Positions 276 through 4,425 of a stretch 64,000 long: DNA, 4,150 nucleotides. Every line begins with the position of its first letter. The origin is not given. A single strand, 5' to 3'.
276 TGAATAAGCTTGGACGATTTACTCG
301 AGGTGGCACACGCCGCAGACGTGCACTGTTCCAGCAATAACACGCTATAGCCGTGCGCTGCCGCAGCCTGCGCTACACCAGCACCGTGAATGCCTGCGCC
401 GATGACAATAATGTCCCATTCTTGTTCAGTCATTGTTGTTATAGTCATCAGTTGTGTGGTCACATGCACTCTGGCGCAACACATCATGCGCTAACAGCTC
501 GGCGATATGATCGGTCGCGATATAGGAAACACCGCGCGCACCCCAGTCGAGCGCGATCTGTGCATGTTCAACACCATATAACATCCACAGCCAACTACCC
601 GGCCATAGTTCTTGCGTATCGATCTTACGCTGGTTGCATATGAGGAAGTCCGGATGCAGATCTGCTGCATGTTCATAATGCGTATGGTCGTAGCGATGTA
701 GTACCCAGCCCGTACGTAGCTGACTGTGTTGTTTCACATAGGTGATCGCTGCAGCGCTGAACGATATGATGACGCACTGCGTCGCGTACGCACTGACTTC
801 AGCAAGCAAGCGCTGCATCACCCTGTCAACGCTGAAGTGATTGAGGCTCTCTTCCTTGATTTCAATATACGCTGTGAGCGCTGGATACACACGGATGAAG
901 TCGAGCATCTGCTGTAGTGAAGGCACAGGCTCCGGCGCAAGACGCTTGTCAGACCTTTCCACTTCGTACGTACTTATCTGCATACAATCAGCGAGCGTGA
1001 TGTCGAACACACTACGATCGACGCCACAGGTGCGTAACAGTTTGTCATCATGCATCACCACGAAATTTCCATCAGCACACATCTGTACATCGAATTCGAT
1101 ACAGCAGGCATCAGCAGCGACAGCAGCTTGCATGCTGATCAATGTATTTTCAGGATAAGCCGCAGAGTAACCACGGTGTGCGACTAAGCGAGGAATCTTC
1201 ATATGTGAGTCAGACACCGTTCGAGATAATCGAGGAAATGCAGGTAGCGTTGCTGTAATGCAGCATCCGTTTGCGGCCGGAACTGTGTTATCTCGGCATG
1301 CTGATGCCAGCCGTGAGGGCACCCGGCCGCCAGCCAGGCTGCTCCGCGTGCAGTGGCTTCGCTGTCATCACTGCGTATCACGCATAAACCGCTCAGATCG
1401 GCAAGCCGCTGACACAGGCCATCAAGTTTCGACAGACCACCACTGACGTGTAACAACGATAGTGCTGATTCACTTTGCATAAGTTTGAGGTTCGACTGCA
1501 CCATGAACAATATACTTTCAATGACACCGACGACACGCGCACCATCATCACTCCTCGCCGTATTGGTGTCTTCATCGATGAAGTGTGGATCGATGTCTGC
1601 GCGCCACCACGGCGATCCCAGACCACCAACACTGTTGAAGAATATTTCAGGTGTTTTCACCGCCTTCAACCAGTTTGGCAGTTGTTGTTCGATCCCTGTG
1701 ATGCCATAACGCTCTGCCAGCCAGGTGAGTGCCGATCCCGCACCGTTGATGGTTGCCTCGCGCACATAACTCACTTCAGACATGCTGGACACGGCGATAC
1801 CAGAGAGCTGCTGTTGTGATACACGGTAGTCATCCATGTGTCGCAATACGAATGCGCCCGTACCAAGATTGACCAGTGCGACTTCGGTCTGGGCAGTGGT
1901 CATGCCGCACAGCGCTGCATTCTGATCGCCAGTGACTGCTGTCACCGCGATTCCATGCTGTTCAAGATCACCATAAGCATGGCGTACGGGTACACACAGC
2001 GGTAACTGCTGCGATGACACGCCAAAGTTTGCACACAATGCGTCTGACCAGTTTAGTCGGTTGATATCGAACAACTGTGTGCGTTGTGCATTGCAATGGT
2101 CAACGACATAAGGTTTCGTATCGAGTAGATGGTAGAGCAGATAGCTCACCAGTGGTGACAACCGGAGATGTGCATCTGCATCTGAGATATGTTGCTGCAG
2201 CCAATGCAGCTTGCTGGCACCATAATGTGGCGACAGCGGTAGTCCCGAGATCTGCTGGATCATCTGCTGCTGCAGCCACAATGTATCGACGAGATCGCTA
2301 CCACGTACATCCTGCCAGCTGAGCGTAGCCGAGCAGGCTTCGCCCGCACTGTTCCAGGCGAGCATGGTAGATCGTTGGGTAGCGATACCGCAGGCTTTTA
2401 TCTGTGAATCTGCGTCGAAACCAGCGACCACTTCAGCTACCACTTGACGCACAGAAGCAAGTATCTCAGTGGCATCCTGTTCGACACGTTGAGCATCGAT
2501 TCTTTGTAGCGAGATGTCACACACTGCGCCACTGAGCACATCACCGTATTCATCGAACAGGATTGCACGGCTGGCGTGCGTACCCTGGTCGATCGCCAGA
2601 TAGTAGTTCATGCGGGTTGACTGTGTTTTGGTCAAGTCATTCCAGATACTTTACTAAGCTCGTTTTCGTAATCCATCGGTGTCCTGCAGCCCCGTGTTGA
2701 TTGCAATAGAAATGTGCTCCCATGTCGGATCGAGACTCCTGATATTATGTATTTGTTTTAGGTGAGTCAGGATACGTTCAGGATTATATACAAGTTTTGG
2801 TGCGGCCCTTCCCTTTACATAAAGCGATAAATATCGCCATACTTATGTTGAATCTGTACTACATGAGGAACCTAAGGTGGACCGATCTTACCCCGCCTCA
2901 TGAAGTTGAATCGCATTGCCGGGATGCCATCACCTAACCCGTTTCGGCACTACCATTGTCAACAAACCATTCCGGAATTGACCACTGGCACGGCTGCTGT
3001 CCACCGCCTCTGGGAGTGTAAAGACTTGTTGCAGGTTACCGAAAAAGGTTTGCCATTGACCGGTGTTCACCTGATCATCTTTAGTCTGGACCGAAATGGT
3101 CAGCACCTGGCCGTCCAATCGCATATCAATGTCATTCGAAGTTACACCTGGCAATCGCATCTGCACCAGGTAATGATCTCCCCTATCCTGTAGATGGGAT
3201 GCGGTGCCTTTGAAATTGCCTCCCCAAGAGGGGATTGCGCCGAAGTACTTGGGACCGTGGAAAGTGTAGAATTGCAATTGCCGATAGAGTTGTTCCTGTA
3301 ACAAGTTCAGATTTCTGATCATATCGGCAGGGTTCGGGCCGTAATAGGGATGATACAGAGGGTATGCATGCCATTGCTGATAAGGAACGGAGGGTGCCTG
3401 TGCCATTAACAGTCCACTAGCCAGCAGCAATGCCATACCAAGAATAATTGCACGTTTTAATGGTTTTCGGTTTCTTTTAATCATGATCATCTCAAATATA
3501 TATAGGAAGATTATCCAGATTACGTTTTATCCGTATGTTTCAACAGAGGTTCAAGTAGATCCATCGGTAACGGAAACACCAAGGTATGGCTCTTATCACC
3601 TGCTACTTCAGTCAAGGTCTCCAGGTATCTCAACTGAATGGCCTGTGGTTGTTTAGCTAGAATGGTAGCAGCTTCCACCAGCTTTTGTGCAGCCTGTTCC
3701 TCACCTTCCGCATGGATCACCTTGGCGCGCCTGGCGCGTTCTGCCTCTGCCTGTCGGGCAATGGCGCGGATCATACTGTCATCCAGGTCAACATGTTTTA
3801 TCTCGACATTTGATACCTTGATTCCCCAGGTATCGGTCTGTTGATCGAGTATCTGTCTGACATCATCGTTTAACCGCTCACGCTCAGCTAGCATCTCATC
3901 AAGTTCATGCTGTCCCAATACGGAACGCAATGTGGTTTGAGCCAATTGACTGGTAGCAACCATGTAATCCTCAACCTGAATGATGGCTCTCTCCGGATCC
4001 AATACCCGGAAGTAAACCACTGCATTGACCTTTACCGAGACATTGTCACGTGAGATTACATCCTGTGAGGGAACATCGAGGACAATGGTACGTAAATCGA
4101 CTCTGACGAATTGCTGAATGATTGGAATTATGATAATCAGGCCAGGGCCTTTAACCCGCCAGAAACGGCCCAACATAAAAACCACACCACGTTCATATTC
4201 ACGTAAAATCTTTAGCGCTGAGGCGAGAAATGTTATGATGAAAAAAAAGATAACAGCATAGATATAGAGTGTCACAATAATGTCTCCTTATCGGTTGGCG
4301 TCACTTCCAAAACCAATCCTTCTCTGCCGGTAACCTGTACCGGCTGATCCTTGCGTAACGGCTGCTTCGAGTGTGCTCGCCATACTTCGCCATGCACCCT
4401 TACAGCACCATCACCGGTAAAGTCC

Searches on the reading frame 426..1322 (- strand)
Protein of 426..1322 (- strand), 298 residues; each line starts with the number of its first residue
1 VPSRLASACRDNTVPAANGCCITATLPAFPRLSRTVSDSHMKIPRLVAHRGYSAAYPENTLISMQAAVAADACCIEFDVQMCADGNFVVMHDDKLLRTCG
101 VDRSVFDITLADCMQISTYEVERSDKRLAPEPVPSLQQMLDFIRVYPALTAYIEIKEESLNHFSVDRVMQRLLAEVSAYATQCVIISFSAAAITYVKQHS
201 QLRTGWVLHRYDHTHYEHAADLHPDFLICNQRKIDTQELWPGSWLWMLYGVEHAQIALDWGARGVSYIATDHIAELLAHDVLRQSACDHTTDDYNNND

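Call 65: search_protein_families(library=pfam, proteins=[window:426-1322:-], max_evalue=0.00001)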
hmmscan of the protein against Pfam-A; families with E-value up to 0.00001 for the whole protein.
window:426-1322:- (298 aa): 1 family
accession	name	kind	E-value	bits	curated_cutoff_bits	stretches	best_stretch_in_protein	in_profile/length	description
PF03009.23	GDPD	-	2.6e-27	96.9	23.6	1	49-209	1-168/244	Glycerophosphoryl diester phosphodiesterase family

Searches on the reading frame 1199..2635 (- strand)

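Call 65: search_protein_families(library=pfam, proteins=[window:1199-2635:-], max_evalue=0.00001)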
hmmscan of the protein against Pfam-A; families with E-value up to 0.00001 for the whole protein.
window:1199-2635:- (478 aa): 2 families
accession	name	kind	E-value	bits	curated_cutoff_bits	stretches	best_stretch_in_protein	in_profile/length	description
PF00370.27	FGGY_N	-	5.4e-42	144.5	28.8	1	11-230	1-222/245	FGGY family of carbohydrate kinases, N-terminal domain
PF02782.22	FGGY_C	-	1.3e-17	64.6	27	1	254-437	2-195/198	FGGY family of carbohydrate kinases, C-terminal domain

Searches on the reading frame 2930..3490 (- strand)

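Call 65: search_protein_families(library=pfam, proteins=[window:2930-3490:-], max_evalue=0.00001)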
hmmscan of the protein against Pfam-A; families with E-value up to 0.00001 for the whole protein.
window:2930-3490:- (186 aa): 2 families
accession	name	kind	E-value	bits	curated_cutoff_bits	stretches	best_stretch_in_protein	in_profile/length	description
PF00011.27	HSP20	-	1e-10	42.1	20.8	1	103-184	5-88/102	Hsp20/alpha crystallin family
PF17886.7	ArsA_HSP20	-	1.4e-06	28.2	22.5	1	104-178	1-60/63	HSP20-like domain found in ArsA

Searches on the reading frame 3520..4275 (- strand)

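Call 65: search_protein_families(library=pfam, proteins=[window:3520-4275:-], max_evalue=0.00001)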
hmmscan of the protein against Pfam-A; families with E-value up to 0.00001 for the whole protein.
window:3520-4275:- (251 aa): 1 family
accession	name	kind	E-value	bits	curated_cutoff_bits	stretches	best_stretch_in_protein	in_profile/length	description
PF01145.31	Band_7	-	1.1e-40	140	23.6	1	23-192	2-175/176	SPFH domain / Band 7 family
